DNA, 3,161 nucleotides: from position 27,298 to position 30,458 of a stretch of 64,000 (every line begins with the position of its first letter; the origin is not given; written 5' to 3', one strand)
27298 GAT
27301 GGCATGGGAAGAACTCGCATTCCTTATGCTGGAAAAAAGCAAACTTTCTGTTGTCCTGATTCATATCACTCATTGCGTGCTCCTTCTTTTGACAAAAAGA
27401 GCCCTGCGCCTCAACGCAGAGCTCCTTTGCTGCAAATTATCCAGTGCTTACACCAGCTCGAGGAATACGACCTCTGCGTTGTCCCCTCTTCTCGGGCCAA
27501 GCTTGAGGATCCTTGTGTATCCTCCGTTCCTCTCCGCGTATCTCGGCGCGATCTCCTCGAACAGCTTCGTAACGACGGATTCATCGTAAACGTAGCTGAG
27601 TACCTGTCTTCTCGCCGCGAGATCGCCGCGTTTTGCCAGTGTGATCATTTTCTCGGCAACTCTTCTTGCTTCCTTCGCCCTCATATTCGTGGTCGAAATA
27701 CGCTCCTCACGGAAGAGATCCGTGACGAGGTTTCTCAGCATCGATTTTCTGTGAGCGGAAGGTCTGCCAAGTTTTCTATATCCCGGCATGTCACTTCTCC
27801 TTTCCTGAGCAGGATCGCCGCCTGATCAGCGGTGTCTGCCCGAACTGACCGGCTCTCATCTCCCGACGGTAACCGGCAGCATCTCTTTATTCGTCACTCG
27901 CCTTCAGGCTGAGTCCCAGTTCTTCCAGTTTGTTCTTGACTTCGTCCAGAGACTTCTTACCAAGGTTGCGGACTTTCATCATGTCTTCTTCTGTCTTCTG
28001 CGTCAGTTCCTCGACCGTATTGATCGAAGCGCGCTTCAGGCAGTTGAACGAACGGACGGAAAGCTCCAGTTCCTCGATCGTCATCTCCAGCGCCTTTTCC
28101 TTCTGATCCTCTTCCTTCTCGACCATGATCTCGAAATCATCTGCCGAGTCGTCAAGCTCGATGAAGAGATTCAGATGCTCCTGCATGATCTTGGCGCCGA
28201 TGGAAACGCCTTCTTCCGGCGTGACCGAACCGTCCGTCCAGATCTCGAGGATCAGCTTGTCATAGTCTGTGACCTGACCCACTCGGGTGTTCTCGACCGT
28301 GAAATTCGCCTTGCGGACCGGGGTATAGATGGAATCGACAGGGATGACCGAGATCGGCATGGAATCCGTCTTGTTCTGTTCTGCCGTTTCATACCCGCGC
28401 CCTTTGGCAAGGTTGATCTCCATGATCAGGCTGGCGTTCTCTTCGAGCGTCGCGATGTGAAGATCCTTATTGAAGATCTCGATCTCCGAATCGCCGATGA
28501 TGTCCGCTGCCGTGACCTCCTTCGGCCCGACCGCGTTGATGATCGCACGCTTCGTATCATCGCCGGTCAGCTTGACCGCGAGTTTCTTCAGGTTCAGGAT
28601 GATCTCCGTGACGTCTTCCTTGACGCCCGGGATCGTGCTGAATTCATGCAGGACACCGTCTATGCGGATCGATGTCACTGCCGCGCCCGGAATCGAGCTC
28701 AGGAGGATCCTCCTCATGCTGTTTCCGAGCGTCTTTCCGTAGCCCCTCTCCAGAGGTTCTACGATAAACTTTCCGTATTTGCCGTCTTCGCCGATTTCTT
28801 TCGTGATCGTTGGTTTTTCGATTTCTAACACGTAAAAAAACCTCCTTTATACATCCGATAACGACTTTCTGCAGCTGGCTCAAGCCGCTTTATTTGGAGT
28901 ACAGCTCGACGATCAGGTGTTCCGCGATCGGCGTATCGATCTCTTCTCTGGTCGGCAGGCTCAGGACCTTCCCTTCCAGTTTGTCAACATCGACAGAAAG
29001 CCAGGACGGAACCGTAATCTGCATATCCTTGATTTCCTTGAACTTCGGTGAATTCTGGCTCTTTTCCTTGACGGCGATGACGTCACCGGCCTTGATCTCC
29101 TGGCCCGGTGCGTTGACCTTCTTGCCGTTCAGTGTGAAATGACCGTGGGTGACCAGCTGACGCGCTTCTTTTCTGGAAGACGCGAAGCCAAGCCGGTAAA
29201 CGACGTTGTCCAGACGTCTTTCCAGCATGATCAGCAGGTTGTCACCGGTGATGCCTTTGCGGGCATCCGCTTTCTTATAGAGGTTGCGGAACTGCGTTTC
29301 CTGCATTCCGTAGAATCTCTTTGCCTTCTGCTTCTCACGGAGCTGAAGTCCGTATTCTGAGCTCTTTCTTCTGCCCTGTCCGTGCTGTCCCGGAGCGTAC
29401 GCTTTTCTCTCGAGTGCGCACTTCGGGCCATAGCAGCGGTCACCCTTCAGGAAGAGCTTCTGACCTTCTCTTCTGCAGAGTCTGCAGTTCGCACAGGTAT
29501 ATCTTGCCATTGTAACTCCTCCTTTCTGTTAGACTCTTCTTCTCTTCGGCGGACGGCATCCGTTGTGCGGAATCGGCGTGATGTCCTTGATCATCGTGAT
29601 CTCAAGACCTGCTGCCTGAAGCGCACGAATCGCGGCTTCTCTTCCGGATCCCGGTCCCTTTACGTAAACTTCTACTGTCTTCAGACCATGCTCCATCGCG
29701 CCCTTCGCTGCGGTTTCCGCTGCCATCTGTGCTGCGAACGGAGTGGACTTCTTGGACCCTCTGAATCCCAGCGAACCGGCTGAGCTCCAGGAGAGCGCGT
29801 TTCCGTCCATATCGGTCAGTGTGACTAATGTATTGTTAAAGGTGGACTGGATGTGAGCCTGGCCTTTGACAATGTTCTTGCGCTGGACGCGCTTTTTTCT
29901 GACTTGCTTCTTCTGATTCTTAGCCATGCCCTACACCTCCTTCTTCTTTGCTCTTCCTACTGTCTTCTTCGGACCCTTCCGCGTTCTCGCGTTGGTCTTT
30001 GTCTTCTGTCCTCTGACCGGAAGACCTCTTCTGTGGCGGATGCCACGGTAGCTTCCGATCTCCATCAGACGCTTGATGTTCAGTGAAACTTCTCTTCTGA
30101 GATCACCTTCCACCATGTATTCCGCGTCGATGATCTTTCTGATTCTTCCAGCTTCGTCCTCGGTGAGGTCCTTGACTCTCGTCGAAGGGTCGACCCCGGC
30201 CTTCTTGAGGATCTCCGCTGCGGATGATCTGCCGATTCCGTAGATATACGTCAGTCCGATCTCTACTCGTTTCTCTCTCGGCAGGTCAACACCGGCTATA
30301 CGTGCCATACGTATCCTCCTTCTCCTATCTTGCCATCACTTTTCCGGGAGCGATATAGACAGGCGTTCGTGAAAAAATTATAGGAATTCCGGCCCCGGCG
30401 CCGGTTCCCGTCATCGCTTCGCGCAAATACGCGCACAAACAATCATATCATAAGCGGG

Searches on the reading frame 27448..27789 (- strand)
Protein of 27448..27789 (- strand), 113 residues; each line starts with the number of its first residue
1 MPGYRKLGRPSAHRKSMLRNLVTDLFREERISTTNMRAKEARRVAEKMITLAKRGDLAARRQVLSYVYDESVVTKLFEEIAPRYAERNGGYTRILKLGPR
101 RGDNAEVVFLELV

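Call 7: search_protein_families(library=pfam, proteins=[window:27448-27789:-])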
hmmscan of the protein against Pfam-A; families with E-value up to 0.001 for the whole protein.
window:27448-27789:- (113 aa): 1 family
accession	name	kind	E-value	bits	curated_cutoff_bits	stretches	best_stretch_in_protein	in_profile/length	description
PF01196.24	Ribosomal_L17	-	1.2e-42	145.2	27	1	17-113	1-97/97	Ribosomal protein L17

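Call 32: find_homologous_proteins(query=window:27448-27789:-, max_evalue=1e-30)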
Query window:27448-27789:- (113 aa): 6105 proteins with E <= 1e-30 among 8000 candidates; the best 120 are listed.
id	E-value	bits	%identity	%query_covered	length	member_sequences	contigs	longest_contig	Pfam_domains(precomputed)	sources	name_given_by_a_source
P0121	1.8e-65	236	100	100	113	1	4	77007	PF01196.25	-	-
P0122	4.4e-65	234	99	100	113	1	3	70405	PF01196.25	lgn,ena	-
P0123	2.6e-61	222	95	100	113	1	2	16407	PF01196.25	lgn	-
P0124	1.4e-60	220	94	100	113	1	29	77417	PF01196.25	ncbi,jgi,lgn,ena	jgi:large subunit ribosomal protein L17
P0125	1.5e-60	220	76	100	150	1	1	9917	PF01196.25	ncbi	-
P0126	1.0e-59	217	93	100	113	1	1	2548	PF01196.25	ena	-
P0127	5.4e-59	215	89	100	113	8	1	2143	PF01196.25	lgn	-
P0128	5.8e-59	215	88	100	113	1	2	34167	PF01196.25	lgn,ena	-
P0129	9.5e-59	214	90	100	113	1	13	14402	PF01196.25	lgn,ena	-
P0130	1.8e-58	213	88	100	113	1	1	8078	PF01196.25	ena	-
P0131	1.9e-58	213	90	100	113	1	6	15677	PF01196.25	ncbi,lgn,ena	-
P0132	2.1e-58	213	88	100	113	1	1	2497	PF01196.25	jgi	jgi:large subunit ribosomal protein L17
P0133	2.7e-58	213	90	100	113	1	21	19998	PF01196.25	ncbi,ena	-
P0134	8.9e-58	211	88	100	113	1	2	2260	PF01196.25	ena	-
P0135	1.0e-57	211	88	100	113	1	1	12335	PF01196.25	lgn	-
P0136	1.3e-57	210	88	100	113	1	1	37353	PF01196.25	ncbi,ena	ncbi:MAG: 50S ribosomal protein L17 [Emergencia sp.]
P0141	2.1e-57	210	89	100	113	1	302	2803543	PF01196.25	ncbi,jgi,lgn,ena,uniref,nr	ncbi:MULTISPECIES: 50S ribosomal protein L17 [Hornefia]|jgi:large subunit ribosomal protein L17|unir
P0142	2.4e-57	210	89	100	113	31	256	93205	PF01196.25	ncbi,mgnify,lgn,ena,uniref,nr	ncbi:MAG TPA: 50S ribosomal protein L17 [Candidatus Eubacterium pullicola]|mgnify:CR=1 FL=1|uniref:L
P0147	3.4e-57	209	88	100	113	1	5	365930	PF01196.25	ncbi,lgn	ncbi:MAG: 50S ribosomal protein L17 [Anaerovoracaceae bacterium]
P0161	7.1e-57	208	90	100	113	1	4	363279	PF01196.25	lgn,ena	-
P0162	7.3e-57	208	88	100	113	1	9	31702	PF01196.25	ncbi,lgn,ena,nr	ncbi:MAG: 50S ribosomal protein L17 [Eubacterium sp.]|nr:50S ribosomal protein L17 [Eubacterium sp.]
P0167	9.3e-57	208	88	100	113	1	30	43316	PF01196.25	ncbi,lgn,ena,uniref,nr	ncbi:50S ribosomal protein L17 [Aminicella lysinilytica]|uniref:Large ribosomal subunit protein bL17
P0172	1.0e-56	208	87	100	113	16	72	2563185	PF01196.25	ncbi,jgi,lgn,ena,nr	ncbi:MAG: 50S ribosomal protein L17 [Eubacterium sp.]|jgi:large subunit ribosomal protein L17|nr:50S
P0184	1.7e-56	207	88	100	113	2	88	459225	PF01196.25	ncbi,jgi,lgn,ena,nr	ncbi:MAG: 50S ribosomal protein L17 [Anaerovoracaceae bacterium]|nr:50S ribosomal protein L17 [Bacil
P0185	1.8e-56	207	88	100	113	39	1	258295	PF01196.25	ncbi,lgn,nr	ncbi:MAG: 50S ribosomal protein L17 [Clostridia bacterium]|nr:50S ribosomal protein L17 [Clostridia 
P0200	3.1e-56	206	86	100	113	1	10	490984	PF01196.25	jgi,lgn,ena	jgi:ribosomal protein L17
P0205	3.8e-56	206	86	100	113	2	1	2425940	PF01196.25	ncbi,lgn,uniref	ncbi:50S ribosomal protein L17 [Eubacterium sp. F2]|uniref:50S ribosomal protein L17 n=1 Tax=Eubacte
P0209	4.3e-56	206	85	100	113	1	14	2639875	PF01196.25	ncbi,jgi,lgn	ncbi:MAG: 50S ribosomal protein L17 [Anaerovoracaceae bacterium]|jgi:large subunit ribosomal protein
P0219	6.1e-56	205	86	100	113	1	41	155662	PF01196.25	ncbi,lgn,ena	ncbi:50S ribosomal protein L17 [Anaerovoracaceae bacterium 42-11]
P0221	6.2e-56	205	88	100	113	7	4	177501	PF01196.25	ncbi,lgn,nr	ncbi:MAG: 50S ribosomal protein L17 [Eubacteriales bacterium]|nr:50S ribosomal protein L17 [Eubacter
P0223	6.6e-56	205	86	100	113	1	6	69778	PF01196.25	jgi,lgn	jgi:large subunit ribosomal protein L17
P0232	8.5e-56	205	86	100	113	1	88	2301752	PF01196.25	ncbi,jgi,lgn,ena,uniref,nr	ncbi:50S ribosomal protein L17 [Eubacterium sp. AB3007]|jgi:large subunit ribosomal protein L17|unir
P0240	1.2e-55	204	84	100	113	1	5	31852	PF01196.25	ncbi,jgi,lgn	ncbi:MAG: 50S ribosomal protein L17 [Anaerovoracaceae bacterium]|jgi:large subunit ribosomal protein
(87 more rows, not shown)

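Call 33: find_encoding_contigs(protein=P0124, flank=6000, max_places=3)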
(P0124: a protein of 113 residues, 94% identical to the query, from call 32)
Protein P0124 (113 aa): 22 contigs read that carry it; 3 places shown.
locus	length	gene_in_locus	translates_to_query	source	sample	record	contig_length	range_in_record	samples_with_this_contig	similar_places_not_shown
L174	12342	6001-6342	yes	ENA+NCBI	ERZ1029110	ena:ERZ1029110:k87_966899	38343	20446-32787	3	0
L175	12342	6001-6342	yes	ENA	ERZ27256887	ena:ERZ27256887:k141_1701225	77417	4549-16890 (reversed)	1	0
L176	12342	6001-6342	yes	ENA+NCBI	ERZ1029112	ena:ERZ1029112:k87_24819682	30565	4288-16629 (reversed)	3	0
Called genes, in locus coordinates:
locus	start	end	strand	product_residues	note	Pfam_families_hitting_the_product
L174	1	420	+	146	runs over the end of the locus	PF00828:Ribosomal_L27A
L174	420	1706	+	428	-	PF00344:SecY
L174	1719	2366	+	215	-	PF00406:ADK, PF13207:AAA_17, PF13238:AAA_18 (weak), PF13671:AAA_33 (weak), PF05191:ADK_lid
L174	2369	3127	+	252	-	PF00557:Peptidase_M24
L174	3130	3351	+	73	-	PF01176:eIF-1a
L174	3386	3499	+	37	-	PF00444:Ribosomal_L36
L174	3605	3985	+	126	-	PF00416:Ribosomal_S13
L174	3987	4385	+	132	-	PF00411:Ribosomal_S11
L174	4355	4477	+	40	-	-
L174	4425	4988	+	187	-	PF00163:Ribosomal_S4, PF01479:S4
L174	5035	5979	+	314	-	PF01193:RNA_pol_L, PF01000:RNA_pol_A_bac, PF03118:RNA_pol_A_CTD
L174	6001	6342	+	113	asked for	PF01196:Ribosomal_L17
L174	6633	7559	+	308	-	-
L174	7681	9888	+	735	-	PF00580:UvrD-helicase, PF13086:AAA_11 (faint), PF13245:AAA_19, PF13604:AAA_30 (weak), PF13361:UvrD_C, PF13538:UvrD_C_2, PF21196:PcrA_UvrD_tudor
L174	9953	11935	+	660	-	PF22745:Nlig-Ia, PF01653:DNA_ligase_aden, PF03120:OB_DNA_ligase, PF03119:DNA_ligase_ZBD (faint), PF14520:HHH_5 (faint), PF12826:HHH_2, PF00533:BRCT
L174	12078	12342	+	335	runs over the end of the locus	PF00586:AIRS, PF02769:AIRS_C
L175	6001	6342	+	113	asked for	PF01196:Ribosomal_L17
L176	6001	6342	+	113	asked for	PF01196:Ribosomal_L17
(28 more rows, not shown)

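Call 34: find_encoding_contigs(protein=P0133, flank=6000, max_places=2)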
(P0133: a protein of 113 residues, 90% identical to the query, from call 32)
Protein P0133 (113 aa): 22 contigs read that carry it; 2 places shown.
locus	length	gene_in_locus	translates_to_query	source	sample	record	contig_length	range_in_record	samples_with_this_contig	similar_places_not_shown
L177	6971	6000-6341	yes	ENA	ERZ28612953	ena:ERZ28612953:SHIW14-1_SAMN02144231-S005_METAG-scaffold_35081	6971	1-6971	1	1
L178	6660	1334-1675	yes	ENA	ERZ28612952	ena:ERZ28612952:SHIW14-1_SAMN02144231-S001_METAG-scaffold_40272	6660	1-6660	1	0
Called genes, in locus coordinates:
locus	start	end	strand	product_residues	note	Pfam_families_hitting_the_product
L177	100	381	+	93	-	PF00828:Ribosomal_L27A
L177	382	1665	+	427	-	PF00344:SecY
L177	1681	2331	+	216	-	PF00406:ADK, PF13207:AAA_17, PF05191:ADK_lid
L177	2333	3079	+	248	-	PF00557:Peptidase_M24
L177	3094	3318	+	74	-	PF01176:eIF-1a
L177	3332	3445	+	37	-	PF00444:Ribosomal_L36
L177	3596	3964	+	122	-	PF00416:Ribosomal_S13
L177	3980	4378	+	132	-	PF00411:Ribosomal_S11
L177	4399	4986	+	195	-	PF00163:Ribosomal_S4, PF01479:S4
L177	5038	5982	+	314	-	PF01193:RNA_pol_L, PF01000:RNA_pol_A_bac, PF03118:RNA_pol_A_CTD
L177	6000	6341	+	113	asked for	PF01196:Ribosomal_L17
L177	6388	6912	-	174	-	PF02870:Methyltransf_1N (weak), PF01035:DNA_binding_1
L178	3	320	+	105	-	?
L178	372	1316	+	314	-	PF01193:RNA_pol_L, PF01000:RNA_pol_A_bac, PF03118:RNA_pol_A_CTD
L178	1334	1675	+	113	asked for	PF01196:Ribosomal_L17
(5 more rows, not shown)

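Call 35: find_encoding_contigs(protein=P0161, flank=6000, max_places=2)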
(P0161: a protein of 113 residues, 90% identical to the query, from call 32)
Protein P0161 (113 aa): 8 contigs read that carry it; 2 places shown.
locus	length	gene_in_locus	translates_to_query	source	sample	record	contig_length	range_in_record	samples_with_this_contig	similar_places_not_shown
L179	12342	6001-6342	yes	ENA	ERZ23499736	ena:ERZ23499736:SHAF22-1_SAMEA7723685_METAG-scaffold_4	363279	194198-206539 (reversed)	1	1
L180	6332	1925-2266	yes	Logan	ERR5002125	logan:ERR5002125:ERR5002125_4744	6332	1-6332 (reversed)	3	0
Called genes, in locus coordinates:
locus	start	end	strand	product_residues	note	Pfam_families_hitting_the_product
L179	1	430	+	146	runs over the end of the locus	PF00828:Ribosomal_L27A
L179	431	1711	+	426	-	PF00344:SecY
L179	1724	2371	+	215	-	PF00406:ADK, PF13207:AAA_17, PF05191:ADK_lid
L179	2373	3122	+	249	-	PF00557:Peptidase_M24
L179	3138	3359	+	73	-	PF01176:eIF-1a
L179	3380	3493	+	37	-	PF00444:Ribosomal_L36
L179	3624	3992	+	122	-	PF00416:Ribosomal_S13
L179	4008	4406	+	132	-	PF00411:Ribosomal_S11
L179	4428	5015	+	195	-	PF00163:Ribosomal_S4, PF01479:S4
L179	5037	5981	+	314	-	PF01193:RNA_pol_L, PF01000:RNA_pol_A_bac, PF03118:RNA_pol_A_CTD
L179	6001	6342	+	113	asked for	PF01196:Ribosomal_L17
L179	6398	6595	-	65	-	-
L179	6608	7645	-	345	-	PF01145:Band_7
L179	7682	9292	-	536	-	-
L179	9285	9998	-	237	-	PF00005:ABC_tran, PF13304:AAA_21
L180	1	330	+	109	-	?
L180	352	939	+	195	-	PF00163:Ribosomal_S4, PF01479:S4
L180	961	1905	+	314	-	PF01193:RNA_pol_L, PF01000:RNA_pol_A_bac, PF03118:RNA_pol_A_CTD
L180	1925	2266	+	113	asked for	PF01196:Ribosomal_L17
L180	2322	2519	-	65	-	-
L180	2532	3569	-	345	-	PF01145:Band_7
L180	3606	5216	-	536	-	-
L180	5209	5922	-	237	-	PF00005:ABC_tran, PF13304:AAA_21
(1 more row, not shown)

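Call 67: search_protein_families(library=pfam, proteins=[L174:6633-7559:+], max_evalue=0.001)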
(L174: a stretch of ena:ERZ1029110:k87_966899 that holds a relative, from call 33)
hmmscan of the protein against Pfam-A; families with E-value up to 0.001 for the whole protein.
L174:6633-7559:+ (308 aa): 0 families

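Call 75: find_encoding_contigs(protein=P0131, flank=8000, max_places=2)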
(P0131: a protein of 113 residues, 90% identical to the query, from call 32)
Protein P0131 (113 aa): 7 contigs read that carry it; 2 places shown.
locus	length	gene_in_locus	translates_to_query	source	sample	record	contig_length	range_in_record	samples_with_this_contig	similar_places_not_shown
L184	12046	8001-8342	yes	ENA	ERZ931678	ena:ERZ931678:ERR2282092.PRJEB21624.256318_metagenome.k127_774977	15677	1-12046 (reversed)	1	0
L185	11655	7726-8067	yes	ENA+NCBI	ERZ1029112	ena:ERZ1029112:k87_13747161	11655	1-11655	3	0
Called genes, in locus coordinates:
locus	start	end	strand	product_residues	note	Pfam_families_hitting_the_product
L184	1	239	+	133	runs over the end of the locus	PF00410:Ribosomal_S8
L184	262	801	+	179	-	PF00347:Ribosomal_L6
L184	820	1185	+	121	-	PF00861:Ribosomal_L18p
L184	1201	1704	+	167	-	PF00333:Ribosomal_S5, PF03719:Ribosomal_S5_C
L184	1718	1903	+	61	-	PF00327:Ribosomal_L30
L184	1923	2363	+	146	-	PF00828:Ribosomal_L27A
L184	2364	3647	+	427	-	PF00344:SecY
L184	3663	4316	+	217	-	PF00406:ADK, PF13207:AAA_17, PF13238:AAA_18 (faint), PF17213:Hydin_ADK (faint), PF05191:ADK_lid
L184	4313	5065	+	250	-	PF00557:Peptidase_M24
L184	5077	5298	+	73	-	PF01176:eIF-1a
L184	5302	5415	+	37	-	PF00444:Ribosomal_L36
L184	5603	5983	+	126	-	PF00416:Ribosomal_S13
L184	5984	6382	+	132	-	PF00411:Ribosomal_S11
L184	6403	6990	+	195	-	PF00163:Ribosomal_S4, PF01479:S4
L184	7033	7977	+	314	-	PF01193:RNA_pol_L, PF01000:RNA_pol_A_bac, PF03118:RNA_pol_A_CTD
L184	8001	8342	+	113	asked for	PF01196:Ribosomal_L17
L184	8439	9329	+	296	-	-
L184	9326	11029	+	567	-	PF00005:ABC_tran, PF02463:SMC_N (faint), PF13191:AAA_16 (faint), PF13304:AAA_21 (faint), PF13401:AAA_22 (faint), PF00005:ABC_tran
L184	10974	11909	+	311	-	PF07155:ECF-ribofla_trS, PF12822:ECF_trnsprt (weak)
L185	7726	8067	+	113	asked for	PF01196:Ribosomal_L17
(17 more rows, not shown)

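Call 76: find_encoding_contigs(protein=P0128, flank=8000, max_places=2)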
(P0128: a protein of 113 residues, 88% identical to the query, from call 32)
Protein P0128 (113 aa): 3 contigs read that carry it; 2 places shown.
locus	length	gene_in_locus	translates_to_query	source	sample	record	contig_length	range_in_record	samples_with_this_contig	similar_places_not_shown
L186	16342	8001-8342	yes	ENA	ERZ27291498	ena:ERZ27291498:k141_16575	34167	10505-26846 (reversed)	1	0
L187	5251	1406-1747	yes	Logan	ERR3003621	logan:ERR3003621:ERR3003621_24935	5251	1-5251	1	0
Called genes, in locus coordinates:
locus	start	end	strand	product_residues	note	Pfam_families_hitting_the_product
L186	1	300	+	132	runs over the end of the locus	PF00410:Ribosomal_S8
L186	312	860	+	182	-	PF00347:Ribosomal_L6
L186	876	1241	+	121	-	PF00861:Ribosomal_L18p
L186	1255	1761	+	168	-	PF00333:Ribosomal_S5, PF03719:Ribosomal_S5_C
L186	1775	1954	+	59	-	PF00327:Ribosomal_L30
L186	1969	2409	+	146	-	PF00828:Ribosomal_L27A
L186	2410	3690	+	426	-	PF00344:SecY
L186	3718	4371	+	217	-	PF00406:ADK, PF13207:AAA_17, PF17213:Hydin_ADK (faint), PF05191:ADK_lid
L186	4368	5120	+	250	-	PF00557:Peptidase_M24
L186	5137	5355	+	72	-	PF01176:eIF-1a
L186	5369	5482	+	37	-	PF00444:Ribosomal_L36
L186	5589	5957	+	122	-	PF00416:Ribosomal_S13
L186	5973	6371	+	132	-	PF00411:Ribosomal_S11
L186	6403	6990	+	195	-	PF00163:Ribosomal_S4, PF01479:S4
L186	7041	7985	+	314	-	PF01193:RNA_pol_L, PF01000:RNA_pol_A_bac, PF03118:RNA_pol_A_CTD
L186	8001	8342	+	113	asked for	PF01196:Ribosomal_L17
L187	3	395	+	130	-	?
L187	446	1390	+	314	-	PF01193:RNA_pol_L, PF01000:RNA_pol_A_bac, PF03118:RNA_pol_A_CTD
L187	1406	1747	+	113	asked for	PF01196:Ribosomal_L17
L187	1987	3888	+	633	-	PF13191:AAA_16 (faint), PF00005:ABC_tran, PF02463:SMC_N (faint), PF13175:AAA_15 (faint), PF13401:AAA_22 (faint), PF13476:AAA_23 (faint), PF00005:ABC_tran, PF13304:AAA_21, +2 more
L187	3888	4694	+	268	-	PF02361:CbiQ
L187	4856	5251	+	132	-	?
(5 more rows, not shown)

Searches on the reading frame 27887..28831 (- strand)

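Call 7: search_protein_families(library=pfam, proteins=[window:27887-28831:-])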
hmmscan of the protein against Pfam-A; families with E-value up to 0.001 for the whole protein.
window:27887-28831:- (314 aa): 3 families
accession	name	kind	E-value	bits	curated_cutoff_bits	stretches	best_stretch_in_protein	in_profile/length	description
PF01000.31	RNA_pol_A_bac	-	1.7e-35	122.3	33.9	1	55-170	1-119/119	RNA polymerase Rpb3/RpoA insert domain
PF03118.21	RNA_pol_A_CTD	-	2.1e-28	98.2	23.8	1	239-304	2-67/67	Bacterial RNA polymerase, alpha chain C terminal domain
PF01193.29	RNA_pol_L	-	5.4e-26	90.6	24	1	25-220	1-74/74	RNA polymerase Rpb3/Rpb11 dimerisation domain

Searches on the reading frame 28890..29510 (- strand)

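Call 7: search_protein_families(library=pfam, proteins=[window:28890-29510:-])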
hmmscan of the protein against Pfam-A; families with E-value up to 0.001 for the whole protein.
window:28890-29510:- (206 aa): 3 families
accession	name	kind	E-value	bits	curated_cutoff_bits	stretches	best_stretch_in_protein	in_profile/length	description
PF00163.24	Ribosomal_S4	-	8.1e-33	113.4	23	1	3-97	1-95/95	Ribosomal protein S4/S9 N-terminal domain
PF01479.30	S4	-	5.7e-20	71.2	22.8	1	98-145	1-48/48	S4 domain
PF22421.1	SYY_C-terminal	-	0.00073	19.8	27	0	102-143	23-64/83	Tyrosine--tRNA ligase SYY-like C-terminal domain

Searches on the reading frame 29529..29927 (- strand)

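Call 7: search_protein_families(library=pfam, proteins=[window:29529-29927:-])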
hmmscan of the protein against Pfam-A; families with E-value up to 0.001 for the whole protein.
window:29529-29927:- (132 aa): 1 family
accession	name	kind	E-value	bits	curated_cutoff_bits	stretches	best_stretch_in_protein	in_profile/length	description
PF00411.24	Ribosomal_S11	-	2e-50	170.3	25.1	1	22-131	1-110/110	Ribosomal protein S11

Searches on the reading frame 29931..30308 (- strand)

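Call 7: search_protein_families(library=pfam, proteins=[window:29931-30308:-])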
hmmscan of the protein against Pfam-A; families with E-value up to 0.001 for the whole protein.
window:29931-30308:- (125 aa): 1 family
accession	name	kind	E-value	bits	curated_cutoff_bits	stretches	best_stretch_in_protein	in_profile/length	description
PF00416.27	Ribosomal_S13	-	6.1e-36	124.1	31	1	3-109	1-128/128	Ribosomal protein S13/S18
